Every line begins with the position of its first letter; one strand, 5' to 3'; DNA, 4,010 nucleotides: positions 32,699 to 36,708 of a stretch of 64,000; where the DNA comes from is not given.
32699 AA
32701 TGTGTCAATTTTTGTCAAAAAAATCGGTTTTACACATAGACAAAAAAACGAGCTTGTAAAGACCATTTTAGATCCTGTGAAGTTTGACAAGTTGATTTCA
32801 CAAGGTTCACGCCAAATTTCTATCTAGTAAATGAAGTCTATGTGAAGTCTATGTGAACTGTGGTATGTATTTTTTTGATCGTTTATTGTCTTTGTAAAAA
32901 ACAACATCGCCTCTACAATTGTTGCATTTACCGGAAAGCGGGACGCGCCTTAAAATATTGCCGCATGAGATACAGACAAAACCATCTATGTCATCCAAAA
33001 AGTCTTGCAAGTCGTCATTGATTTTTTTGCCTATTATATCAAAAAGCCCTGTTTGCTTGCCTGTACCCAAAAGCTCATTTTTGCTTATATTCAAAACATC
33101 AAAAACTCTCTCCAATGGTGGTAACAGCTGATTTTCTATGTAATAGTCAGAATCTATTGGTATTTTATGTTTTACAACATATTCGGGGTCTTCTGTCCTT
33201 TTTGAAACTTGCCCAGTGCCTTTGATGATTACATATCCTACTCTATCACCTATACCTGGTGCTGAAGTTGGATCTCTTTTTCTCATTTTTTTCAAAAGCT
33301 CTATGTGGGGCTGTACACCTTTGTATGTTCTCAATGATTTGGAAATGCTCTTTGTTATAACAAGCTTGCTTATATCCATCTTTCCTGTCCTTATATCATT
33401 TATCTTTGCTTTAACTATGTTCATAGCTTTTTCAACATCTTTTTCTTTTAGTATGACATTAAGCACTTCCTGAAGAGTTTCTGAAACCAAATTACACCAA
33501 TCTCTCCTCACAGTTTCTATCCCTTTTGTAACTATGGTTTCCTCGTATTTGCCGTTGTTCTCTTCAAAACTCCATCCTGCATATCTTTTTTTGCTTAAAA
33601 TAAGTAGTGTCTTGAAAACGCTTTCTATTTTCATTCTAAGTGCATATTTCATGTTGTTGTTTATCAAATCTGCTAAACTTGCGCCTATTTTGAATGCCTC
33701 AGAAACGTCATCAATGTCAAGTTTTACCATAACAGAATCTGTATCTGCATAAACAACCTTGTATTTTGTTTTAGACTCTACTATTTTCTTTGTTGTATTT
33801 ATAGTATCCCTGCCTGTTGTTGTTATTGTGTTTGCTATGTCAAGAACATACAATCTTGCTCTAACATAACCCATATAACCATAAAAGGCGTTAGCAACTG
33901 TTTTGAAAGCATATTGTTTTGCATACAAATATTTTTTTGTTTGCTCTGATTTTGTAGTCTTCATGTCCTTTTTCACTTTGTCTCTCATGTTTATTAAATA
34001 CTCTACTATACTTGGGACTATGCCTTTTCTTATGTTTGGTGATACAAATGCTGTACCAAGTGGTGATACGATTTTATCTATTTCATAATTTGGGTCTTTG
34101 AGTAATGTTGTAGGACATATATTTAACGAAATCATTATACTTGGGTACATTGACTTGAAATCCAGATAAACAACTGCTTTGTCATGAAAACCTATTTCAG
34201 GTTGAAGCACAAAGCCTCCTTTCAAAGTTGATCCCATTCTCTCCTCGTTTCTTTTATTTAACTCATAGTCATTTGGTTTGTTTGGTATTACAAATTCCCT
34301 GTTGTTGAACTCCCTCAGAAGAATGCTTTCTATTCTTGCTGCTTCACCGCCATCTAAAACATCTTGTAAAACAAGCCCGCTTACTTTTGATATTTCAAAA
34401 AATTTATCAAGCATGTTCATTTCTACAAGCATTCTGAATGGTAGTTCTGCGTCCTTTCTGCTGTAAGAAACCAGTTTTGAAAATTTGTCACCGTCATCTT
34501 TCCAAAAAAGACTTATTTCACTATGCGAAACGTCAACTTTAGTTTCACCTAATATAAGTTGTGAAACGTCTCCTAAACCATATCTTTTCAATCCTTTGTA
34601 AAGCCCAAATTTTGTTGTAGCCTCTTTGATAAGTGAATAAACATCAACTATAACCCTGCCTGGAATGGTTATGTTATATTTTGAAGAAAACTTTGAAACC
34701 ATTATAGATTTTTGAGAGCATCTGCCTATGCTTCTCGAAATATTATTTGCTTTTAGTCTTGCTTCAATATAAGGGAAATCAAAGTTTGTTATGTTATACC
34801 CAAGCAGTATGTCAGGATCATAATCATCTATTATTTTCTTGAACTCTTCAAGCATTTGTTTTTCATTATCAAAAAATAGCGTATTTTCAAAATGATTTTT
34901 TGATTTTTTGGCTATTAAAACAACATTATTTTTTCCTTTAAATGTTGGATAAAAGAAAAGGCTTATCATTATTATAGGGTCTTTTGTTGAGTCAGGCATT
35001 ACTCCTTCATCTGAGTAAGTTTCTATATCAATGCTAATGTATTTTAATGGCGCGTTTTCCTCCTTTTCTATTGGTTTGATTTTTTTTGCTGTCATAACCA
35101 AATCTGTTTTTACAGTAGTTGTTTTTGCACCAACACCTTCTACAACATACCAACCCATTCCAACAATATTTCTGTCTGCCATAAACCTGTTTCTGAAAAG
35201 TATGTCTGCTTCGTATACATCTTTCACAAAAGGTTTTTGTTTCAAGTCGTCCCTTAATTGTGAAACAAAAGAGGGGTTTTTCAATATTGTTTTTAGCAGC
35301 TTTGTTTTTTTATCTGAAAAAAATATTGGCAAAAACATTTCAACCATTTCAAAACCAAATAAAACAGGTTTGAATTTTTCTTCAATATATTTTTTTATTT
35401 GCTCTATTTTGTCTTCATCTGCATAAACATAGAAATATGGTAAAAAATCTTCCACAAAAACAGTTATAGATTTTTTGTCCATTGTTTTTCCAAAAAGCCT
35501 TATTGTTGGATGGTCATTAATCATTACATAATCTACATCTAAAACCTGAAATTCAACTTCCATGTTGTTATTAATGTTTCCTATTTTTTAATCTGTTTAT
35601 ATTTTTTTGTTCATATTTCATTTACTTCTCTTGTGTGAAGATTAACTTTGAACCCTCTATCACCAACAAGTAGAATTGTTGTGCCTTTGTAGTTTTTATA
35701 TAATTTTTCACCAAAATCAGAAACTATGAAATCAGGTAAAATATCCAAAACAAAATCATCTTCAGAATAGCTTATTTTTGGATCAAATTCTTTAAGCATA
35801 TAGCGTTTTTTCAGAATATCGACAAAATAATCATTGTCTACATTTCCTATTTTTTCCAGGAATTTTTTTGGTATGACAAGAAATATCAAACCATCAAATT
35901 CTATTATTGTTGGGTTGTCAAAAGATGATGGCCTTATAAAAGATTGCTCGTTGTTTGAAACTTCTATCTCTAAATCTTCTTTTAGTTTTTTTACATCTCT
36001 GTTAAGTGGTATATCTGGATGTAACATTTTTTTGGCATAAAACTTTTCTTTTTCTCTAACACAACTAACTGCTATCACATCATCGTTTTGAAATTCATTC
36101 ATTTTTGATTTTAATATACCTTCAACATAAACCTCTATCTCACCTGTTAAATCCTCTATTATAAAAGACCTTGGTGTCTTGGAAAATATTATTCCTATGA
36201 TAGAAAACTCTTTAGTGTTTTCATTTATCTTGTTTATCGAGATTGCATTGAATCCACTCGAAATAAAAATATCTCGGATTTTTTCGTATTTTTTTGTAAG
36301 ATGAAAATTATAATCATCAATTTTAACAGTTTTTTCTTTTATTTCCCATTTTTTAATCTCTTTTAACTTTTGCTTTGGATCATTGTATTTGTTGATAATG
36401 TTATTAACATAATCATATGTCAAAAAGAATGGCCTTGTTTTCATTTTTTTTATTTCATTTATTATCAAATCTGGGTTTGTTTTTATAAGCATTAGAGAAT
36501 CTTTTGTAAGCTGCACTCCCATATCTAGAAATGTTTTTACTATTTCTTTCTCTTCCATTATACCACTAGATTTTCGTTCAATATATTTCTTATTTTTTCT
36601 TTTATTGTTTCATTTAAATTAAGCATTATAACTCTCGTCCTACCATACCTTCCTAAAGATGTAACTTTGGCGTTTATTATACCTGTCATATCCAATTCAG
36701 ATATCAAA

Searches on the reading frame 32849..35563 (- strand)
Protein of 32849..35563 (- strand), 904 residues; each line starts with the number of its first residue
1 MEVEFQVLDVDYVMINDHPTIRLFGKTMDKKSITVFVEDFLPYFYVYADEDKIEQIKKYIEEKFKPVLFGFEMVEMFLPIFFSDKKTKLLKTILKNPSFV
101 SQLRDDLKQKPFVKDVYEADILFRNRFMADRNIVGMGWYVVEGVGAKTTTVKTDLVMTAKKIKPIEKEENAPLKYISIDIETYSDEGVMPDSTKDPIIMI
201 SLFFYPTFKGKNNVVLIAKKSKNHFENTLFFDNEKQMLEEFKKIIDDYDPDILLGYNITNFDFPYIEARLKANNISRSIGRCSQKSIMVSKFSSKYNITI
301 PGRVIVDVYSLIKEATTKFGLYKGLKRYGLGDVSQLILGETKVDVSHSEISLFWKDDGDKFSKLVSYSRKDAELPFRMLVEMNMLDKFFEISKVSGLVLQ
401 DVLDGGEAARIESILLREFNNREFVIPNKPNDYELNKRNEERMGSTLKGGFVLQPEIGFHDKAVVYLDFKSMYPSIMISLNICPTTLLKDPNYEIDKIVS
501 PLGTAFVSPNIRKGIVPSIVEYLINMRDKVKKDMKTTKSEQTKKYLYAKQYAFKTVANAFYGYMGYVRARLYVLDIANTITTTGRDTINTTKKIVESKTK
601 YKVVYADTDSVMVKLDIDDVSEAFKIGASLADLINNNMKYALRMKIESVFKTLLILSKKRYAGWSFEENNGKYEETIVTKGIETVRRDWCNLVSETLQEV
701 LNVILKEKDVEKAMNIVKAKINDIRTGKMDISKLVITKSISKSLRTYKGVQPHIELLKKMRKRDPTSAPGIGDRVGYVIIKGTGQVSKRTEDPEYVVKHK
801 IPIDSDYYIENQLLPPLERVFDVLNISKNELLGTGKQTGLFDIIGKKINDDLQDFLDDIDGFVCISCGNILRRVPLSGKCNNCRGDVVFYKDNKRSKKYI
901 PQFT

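Call 7: search_protein_families(library=pfam, proteins=[window:32849-35563:-])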
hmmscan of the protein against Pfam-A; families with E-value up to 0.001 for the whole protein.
window:32849-35563:- (904 aa): 3 families
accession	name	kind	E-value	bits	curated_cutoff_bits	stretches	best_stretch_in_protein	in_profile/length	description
PF00136.26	DNA_pol_B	-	9.3e-117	391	23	1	399-823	3-452/453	DNA polymerase family B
PF03104.25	DNA_pol_B_exo1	-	3.2e-44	151.6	23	1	115-315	2-231/242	DNA polymerase family B, exonuclease domain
PF13482.12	RNase_H_2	-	0.00023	21.6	22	1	226-372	38-154/165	RNase_H superfamily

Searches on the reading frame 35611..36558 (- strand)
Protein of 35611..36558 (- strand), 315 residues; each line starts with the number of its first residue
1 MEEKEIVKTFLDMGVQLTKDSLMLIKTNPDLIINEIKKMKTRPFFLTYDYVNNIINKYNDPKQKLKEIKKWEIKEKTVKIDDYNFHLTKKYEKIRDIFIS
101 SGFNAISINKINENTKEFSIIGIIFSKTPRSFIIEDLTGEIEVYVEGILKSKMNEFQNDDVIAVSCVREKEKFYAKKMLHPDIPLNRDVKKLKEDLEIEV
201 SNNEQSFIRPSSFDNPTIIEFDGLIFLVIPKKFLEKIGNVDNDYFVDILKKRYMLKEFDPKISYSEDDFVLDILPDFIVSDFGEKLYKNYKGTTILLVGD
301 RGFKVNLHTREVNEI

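Call 7: search_protein_families(library=pfam, proteins=[window:35611-36558:-])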
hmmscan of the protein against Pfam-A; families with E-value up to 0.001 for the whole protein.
window:35611-36558:- (315 aa): 0 families

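Call 50: search_protein_families(library=ncbifam, proteins=[window:35611-36558:-], max_evalue=1)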
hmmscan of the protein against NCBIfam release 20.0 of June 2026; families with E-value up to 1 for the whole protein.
window:35611-36558:- (315 aa): 3 families
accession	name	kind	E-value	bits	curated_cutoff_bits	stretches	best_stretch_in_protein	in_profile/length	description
NF003118.0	PRK04036.1-3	equivalog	1.9e-17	63.4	445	1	1-197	3-227/481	DNA-directed DNA polymerase II small subunit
NF010553.0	PRK13947.1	equivalog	0.0035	17.6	204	1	16-95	90-169/173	shikimate kinase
NF012015.1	PRK15471.1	equivalog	0.093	11.7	267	1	3-85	209-281/325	LPS O-antigen chain length determinant protein WzzB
